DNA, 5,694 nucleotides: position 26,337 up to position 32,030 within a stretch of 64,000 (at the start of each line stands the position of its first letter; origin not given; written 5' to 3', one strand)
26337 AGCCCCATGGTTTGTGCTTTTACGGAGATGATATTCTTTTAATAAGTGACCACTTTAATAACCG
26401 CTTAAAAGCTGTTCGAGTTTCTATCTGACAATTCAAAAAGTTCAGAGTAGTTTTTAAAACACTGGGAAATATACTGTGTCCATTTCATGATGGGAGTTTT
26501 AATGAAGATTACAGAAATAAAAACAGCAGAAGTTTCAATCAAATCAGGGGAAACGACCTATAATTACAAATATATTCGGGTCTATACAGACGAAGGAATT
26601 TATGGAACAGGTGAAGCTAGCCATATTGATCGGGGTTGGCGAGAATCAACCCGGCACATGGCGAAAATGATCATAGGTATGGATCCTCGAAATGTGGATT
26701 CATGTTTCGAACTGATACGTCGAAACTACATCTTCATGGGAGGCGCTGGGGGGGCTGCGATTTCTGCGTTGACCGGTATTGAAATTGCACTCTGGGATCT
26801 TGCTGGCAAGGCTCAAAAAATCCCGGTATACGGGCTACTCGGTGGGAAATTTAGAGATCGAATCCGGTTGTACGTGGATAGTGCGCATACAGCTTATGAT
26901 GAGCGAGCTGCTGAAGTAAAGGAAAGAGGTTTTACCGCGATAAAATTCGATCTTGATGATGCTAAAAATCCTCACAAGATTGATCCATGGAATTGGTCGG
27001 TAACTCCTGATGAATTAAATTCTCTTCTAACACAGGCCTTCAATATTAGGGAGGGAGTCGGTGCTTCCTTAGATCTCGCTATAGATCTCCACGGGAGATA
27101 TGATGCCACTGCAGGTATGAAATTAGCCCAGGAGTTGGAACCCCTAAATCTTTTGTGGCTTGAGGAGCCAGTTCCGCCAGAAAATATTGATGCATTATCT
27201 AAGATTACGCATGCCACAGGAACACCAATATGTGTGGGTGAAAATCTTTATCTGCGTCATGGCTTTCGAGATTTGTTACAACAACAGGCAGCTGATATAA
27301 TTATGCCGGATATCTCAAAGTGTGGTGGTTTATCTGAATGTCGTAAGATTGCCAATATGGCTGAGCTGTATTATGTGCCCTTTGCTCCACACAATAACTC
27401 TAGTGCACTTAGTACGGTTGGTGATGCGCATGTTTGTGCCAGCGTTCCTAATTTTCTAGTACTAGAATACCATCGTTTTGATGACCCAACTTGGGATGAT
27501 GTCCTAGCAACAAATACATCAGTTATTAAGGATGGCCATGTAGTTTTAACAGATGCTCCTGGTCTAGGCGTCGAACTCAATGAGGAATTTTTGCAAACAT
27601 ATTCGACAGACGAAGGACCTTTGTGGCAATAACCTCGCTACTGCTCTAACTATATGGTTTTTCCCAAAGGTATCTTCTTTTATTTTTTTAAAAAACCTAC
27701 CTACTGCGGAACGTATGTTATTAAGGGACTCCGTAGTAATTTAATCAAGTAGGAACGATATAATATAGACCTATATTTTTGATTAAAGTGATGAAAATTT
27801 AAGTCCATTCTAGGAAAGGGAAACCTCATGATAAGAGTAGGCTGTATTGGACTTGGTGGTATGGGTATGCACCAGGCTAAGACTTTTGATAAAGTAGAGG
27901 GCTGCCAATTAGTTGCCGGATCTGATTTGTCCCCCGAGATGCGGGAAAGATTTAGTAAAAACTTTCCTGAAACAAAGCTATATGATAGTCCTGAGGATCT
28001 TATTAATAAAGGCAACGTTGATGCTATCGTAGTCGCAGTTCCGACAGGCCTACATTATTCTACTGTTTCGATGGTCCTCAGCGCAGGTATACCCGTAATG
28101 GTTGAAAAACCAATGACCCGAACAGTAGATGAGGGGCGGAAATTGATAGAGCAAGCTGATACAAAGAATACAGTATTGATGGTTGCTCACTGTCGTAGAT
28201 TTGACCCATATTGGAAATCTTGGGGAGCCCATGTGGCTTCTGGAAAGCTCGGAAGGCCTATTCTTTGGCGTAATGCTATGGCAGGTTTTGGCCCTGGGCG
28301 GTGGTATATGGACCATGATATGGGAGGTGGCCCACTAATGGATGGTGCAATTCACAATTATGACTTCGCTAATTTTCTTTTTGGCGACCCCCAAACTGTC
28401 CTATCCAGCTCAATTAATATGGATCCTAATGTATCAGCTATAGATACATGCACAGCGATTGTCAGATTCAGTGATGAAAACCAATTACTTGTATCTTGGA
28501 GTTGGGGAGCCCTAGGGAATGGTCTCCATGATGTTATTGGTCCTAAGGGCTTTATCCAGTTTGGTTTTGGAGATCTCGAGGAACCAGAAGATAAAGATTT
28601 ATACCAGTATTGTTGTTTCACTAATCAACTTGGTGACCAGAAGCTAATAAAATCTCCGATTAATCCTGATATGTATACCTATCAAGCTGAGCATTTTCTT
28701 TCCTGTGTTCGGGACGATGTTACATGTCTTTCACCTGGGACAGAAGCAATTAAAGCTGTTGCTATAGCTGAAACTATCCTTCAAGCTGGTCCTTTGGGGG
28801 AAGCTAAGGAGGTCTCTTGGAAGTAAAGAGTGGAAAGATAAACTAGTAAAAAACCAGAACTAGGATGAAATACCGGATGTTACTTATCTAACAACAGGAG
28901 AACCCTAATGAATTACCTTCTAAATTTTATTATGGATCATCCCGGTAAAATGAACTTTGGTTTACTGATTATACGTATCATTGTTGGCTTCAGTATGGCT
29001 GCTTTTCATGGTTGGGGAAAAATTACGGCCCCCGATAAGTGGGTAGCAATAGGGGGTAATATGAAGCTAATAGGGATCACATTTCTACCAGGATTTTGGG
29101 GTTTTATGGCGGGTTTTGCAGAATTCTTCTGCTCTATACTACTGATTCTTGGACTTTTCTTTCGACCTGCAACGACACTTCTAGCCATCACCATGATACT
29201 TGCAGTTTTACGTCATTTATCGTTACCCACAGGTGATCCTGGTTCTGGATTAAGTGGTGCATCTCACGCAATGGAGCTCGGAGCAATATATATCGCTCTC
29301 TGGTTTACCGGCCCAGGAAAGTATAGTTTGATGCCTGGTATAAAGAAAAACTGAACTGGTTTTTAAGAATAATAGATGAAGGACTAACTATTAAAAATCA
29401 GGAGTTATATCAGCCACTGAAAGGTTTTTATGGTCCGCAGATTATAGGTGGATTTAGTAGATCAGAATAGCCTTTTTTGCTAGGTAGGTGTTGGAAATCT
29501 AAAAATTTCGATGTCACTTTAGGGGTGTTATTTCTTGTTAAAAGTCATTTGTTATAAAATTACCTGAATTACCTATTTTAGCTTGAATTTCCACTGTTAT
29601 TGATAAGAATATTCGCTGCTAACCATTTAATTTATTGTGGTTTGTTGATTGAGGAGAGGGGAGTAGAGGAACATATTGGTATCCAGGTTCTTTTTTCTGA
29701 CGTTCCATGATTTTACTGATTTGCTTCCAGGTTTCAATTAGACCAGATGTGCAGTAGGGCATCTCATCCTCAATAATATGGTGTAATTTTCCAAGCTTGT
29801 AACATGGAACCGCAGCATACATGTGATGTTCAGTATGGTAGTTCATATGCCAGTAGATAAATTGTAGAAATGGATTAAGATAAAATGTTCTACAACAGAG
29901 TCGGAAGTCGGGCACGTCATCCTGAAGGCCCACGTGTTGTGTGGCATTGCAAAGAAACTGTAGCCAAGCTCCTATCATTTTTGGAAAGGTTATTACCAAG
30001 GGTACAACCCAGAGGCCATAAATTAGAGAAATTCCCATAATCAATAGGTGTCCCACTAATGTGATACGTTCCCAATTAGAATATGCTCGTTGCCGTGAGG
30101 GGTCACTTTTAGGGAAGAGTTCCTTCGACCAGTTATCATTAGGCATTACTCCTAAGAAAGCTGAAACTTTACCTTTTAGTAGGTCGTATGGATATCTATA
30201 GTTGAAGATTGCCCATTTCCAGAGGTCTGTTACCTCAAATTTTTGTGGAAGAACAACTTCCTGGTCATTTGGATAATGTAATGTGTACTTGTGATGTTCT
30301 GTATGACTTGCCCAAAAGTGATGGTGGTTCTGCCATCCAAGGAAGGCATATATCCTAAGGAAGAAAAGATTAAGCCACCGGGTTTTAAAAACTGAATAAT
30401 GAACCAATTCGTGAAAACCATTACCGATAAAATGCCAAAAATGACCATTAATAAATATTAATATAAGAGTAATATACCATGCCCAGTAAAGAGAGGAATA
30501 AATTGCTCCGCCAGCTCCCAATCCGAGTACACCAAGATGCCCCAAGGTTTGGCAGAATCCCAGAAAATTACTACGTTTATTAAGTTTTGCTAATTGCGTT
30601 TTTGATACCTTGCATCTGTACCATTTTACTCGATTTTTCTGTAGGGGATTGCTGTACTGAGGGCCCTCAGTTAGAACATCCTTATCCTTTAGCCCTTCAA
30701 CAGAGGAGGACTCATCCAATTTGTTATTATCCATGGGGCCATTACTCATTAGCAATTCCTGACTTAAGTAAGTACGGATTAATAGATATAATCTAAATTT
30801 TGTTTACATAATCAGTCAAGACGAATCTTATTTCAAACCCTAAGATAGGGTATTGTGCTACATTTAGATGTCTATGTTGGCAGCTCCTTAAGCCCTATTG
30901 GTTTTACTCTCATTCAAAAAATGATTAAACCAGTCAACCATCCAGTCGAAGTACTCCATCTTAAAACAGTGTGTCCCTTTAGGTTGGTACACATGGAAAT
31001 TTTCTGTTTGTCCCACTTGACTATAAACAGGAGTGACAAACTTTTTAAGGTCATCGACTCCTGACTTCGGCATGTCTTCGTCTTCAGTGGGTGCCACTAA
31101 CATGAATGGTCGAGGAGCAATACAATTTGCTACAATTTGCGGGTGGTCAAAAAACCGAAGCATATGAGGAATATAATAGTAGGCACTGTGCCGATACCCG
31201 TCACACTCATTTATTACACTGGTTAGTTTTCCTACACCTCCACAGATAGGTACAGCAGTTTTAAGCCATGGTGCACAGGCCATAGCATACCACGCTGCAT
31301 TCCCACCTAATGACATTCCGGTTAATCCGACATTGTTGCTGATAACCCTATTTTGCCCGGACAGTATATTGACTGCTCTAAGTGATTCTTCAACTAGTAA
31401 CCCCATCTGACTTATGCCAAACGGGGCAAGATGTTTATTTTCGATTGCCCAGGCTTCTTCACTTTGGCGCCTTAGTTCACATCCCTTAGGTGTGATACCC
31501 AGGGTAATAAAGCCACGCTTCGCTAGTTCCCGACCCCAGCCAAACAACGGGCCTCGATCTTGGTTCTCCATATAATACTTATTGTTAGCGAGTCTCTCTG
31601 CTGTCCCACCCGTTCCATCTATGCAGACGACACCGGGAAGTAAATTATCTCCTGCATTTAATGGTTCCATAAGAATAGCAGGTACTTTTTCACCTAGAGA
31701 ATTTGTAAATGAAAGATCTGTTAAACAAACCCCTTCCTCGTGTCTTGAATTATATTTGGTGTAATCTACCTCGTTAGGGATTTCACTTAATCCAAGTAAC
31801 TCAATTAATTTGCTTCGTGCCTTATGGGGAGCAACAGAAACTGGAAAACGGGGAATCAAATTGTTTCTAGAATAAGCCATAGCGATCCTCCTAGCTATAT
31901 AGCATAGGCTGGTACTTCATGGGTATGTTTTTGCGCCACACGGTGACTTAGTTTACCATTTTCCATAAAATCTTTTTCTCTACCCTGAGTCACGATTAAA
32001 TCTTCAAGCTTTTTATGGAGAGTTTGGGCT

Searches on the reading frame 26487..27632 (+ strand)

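Call 42: search_protein_families(library=pfam, proteins=[window:26487-27632:+], max_evalue=0.00001)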
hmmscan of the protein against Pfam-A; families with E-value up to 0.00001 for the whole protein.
window:26487-27632:+ (381 aa): 2 families
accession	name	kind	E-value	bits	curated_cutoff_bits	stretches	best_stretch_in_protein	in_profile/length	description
PF13378.12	MR_MLE_C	-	1.5e-63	214.9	29.4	1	138-367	3-218/219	Enolase C-terminal domain-like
PF02746.21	MR_MLE_N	-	2.8e-16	60.2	22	1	24-119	25-117/117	Mandelate racemase / muconate lactonizing enzyme, N-terminal domain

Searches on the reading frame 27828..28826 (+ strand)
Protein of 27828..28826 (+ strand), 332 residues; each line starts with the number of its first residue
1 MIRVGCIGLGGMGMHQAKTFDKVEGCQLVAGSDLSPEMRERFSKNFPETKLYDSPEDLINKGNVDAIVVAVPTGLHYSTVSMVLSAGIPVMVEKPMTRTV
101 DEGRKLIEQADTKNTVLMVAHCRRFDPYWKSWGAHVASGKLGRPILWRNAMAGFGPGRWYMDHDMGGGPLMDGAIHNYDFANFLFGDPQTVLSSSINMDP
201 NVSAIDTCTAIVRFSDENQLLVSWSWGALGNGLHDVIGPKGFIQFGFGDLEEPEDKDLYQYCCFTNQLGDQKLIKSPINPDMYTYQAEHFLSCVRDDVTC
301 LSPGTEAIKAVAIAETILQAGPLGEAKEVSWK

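Call 42: search_protein_families(library=pfam, proteins=[window:27828-28826:+], max_evalue=0.00001)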
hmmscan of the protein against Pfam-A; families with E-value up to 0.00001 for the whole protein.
window:27828-28826:+ (332 aa): 3 families
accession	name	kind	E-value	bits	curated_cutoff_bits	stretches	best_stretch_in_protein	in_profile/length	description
PF01408.29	GFO_IDH_MocA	-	1.2e-22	81.3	24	1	2-121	1-120/120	Oxidoreductase family, NAD-binding Rossmann fold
PF22725.1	GFO_IDH_MocA_C3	-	6.8e-17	62.1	27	1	135-243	7-123/124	GFO/IDH/MocA C-terminal domain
PF02894.22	GFO_IDH_MocA_C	-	5.6e-12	46.4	22.9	1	136-320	4-209/218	Oxidoreductase family, C-terminal alpha/beta domain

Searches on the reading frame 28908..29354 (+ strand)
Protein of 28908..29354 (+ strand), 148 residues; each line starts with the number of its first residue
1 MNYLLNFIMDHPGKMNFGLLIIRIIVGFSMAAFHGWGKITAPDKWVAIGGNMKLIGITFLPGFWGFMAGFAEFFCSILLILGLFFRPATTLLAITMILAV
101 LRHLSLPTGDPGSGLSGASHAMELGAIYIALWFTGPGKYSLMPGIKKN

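Call 42: search_protein_families(library=pfam, proteins=[window:28908-29354:+], max_evalue=0.00001)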
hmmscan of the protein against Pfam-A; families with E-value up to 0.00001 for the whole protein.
window:28908-29354:+ (148 aa): 1 family
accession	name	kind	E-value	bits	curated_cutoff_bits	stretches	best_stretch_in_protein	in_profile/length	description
PF07681.17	DoxX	-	1.2e-11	45.5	23.6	1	18-101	1-81/85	DoxX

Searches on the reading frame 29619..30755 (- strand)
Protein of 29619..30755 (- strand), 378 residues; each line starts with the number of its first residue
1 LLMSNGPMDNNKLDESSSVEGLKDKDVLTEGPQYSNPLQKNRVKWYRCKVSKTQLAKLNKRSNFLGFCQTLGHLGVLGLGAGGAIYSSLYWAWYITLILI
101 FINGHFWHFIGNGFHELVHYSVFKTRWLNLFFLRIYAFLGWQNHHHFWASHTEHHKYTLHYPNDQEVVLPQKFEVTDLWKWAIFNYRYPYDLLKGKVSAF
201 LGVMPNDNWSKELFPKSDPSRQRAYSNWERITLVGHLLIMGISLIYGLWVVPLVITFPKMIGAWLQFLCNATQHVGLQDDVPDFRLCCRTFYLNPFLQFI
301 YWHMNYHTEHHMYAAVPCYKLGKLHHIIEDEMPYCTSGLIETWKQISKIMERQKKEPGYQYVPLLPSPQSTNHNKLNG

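Call 42: search_protein_families(library=pfam, proteins=[window:29619-30755:-], max_evalue=0.00001)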
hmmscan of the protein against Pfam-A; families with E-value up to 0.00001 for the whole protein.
window:29619-30755:- (378 aa): 1 family
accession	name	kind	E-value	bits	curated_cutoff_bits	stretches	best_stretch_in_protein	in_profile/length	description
PF00487.30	FA_desaturase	-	3.1e-27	96.4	29.7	1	92-334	2-244/253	Fatty acid desaturase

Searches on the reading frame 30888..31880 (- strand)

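Call 43: search_protein_families(library=pfam, proteins=[window:30888-31880:-], max_evalue=0.00001)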
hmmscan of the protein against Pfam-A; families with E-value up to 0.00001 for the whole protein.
window:30888-31880:- (330 aa): 1 family
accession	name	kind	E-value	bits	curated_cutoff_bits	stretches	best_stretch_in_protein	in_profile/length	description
PF12715.13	Abhydrolase_7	-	1.1e-06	28.6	21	0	232-299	282-339/388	Abhydrolase family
